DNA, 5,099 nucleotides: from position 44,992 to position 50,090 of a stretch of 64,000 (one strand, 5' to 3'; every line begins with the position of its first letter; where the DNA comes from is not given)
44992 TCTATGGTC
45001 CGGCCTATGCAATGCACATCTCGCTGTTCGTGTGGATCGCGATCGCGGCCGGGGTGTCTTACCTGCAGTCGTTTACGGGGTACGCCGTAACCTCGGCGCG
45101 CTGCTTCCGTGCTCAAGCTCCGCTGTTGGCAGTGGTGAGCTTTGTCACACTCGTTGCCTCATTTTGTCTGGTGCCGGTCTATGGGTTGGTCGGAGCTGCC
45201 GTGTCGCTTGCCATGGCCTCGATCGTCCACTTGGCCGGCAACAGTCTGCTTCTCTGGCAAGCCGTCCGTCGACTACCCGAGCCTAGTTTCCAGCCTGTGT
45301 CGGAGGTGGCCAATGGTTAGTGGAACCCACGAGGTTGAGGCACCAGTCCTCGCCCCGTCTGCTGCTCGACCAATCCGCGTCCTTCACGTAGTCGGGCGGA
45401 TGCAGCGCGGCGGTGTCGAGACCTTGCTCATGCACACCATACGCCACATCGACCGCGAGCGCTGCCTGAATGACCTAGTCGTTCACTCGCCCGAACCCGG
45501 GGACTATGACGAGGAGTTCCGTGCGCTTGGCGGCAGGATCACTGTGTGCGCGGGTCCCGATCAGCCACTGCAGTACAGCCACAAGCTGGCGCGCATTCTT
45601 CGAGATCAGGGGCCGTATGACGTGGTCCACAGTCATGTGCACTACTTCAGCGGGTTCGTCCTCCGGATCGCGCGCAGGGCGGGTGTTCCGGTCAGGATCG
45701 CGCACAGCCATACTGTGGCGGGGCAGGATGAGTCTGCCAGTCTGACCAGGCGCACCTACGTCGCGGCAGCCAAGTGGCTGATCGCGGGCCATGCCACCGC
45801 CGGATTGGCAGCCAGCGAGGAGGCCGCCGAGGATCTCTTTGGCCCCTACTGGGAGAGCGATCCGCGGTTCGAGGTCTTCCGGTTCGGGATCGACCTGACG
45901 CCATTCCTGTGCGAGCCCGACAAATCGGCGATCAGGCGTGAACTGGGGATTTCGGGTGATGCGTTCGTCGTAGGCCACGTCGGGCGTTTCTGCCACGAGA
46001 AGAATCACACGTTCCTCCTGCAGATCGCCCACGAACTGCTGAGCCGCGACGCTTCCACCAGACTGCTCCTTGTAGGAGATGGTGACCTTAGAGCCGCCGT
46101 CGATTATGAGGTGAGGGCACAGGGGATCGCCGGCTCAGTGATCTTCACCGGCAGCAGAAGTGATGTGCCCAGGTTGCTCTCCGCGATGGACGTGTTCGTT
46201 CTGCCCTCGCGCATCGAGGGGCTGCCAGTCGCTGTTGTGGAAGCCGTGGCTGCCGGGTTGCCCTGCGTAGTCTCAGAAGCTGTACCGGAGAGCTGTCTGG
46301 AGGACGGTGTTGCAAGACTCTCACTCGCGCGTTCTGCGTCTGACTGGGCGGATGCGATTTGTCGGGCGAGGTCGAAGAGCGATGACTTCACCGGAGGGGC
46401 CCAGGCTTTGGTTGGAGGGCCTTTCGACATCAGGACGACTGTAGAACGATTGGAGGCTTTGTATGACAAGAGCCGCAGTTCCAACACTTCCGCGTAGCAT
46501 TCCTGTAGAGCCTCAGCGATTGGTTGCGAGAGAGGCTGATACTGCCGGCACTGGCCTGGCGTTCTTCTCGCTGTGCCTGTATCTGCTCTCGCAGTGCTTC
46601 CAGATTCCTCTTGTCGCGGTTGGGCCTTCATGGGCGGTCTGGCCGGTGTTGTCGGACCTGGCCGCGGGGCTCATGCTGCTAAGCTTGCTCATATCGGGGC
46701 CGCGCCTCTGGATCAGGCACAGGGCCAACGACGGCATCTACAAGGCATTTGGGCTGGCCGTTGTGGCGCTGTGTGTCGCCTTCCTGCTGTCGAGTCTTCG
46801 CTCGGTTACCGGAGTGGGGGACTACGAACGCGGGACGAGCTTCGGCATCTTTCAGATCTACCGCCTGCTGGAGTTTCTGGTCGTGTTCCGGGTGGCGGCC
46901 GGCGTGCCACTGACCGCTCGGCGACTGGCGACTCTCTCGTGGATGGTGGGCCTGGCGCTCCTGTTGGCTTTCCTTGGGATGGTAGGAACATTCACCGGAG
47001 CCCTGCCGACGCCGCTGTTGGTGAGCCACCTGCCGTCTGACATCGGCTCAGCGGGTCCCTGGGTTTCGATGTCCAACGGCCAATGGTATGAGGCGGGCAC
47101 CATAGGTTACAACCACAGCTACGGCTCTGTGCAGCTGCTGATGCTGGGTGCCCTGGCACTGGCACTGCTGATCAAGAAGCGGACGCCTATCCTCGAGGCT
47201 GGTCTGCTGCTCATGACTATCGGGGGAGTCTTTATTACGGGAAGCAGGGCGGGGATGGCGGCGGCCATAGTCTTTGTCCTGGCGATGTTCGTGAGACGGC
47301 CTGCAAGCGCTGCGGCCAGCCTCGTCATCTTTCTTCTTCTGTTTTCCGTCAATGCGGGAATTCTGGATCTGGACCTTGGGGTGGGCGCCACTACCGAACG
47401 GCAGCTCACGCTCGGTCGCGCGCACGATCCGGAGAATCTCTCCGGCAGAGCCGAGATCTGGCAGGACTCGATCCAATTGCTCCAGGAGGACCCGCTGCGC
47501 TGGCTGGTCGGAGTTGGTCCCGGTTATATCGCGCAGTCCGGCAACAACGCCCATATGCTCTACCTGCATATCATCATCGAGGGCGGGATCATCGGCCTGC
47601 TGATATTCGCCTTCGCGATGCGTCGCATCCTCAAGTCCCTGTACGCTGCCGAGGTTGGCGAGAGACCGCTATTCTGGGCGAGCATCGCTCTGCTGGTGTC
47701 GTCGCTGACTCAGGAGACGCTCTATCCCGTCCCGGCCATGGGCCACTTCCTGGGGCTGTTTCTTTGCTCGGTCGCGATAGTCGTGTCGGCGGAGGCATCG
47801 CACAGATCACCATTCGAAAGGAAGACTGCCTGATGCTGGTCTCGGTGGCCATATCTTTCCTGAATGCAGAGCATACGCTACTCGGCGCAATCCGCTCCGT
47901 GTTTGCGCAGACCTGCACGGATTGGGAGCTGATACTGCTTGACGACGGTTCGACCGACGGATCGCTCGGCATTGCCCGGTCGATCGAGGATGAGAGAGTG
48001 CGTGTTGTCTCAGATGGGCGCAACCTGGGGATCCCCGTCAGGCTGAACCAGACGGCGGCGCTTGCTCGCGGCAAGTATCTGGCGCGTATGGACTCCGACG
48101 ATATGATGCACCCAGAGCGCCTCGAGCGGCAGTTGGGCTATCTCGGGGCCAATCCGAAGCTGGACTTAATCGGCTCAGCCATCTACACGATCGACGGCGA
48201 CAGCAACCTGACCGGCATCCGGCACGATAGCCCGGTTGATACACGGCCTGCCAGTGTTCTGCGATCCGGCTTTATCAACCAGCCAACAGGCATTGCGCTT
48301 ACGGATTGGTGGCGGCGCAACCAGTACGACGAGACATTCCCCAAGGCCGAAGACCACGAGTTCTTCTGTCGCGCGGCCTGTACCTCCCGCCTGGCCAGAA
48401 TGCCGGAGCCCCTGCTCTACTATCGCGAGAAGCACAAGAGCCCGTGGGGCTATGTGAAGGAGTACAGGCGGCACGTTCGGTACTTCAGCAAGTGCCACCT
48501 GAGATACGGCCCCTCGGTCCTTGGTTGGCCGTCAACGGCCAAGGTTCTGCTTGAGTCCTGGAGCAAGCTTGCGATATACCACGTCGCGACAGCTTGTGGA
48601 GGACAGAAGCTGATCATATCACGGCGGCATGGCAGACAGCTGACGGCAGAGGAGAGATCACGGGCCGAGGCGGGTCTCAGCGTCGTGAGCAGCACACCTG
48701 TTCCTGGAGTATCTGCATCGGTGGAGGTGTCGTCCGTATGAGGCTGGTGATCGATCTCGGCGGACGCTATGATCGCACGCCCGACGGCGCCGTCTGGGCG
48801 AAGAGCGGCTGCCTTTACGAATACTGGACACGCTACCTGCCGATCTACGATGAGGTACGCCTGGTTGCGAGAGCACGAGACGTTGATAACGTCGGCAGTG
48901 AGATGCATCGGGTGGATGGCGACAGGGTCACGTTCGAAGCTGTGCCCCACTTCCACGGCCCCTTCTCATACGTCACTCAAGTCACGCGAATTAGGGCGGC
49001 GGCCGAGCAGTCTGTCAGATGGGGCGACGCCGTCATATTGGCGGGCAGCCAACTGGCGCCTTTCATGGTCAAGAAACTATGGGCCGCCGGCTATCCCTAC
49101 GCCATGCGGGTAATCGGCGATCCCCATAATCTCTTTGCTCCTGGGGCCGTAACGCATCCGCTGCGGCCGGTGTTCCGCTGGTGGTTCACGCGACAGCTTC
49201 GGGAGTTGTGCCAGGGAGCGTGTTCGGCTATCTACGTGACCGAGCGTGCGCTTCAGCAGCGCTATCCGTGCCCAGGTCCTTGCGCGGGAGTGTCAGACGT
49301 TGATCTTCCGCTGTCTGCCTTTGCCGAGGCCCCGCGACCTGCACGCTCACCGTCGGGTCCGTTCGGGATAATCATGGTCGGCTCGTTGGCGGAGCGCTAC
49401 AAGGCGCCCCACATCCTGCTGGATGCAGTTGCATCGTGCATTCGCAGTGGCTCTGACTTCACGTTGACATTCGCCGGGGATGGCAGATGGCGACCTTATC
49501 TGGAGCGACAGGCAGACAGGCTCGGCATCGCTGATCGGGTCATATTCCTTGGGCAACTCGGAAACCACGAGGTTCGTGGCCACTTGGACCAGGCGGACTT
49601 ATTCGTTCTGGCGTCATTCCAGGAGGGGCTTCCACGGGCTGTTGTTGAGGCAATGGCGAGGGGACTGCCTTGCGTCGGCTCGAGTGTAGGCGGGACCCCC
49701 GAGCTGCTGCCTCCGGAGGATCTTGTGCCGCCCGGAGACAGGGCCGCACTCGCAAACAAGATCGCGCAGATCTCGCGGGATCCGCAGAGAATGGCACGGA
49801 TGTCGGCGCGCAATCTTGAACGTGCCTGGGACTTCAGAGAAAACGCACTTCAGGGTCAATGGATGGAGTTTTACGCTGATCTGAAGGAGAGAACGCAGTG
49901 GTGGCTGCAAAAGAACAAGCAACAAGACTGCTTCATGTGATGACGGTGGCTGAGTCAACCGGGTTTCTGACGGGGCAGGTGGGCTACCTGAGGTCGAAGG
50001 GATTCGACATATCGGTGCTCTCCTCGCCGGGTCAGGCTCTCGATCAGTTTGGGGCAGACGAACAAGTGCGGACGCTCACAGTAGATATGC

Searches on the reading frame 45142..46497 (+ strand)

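Call 92: search_protein_families(library=pfam, proteins=[window:45142-46497:+], max_evalue=0.0001)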
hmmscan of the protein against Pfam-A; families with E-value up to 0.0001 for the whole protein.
window:45142-46497:+ (451 aa): 5 families
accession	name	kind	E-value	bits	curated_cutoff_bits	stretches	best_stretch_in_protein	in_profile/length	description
PF13692.12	Glyco_trans_1_4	-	9.1e-30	104.2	27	1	275-409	2-139/142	Glycosyl transferases group 1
PF00534.26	Glycos_transf_1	-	6.4e-25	88.1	26.4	1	261-380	2-124/172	Glycosyl transferases group 1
PF13579.12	Glyco_trans_4_4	-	2.2e-13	51.3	29.7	1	90-232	1-142/158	Glycosyl transferase 4-like domain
PF13439.12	Glyco_transf_4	-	2.8e-11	44.2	28.5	1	90-252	2-168/170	Glycosyltransferase Family 4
PF20706.3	GT4-conflict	-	7.1e-07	29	26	1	335-379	268-312/385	Family 4 Glycosyltransferase in conflict systems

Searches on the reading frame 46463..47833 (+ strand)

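Call 34: search_protein_families(library=pfam, proteins=[window:46463-47833:+], max_evalue=0.0001)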
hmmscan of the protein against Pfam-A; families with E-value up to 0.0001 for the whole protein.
window:46463-47833:+ (456 aa): 1 family
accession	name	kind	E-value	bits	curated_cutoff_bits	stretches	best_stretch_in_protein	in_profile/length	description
PF04932.20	Wzy_C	-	4e-15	56.3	31.7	1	248-383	2-149/149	O-Antigen ligase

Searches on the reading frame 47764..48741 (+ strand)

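Call 92: search_protein_families(library=pfam, proteins=[window:47764-48741:+], max_evalue=0.0001)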
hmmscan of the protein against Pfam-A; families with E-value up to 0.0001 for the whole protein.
window:47764-48741:+ (325 aa): 2 families
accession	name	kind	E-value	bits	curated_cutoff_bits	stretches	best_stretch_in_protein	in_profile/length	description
PF00535.33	Glycos_transf_2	-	3.5e-28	99.1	23.3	1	27-152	1-128/168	Glycosyl transferase family 2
PF10111.15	Glyco_tranf_2_2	-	4e-09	36.8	27.3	1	28-246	2-240/276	Glycosyltransferase like family 2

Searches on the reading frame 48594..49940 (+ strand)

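Call 92: search_protein_families(library=pfam, proteins=[window:48594-49940:+], max_evalue=0.0001)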
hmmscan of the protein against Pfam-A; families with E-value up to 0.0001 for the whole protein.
window:48594-49940:+ (448 aa): 3 families
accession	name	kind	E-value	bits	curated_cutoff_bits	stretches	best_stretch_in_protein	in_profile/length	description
PF13692.12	Glyco_trans_1_4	-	1.7e-31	109.9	27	1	258-396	3-142/142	Glycosyl transferases group 1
PF00534.26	Glycos_transf_1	-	1e-30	107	26.4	1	248-406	7-168/172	Glycosyl transferases group 1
PF20706.3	GT4-conflict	-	6e-08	32.5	26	1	248-436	187-378/385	Family 4 Glycosyltransferase in conflict systems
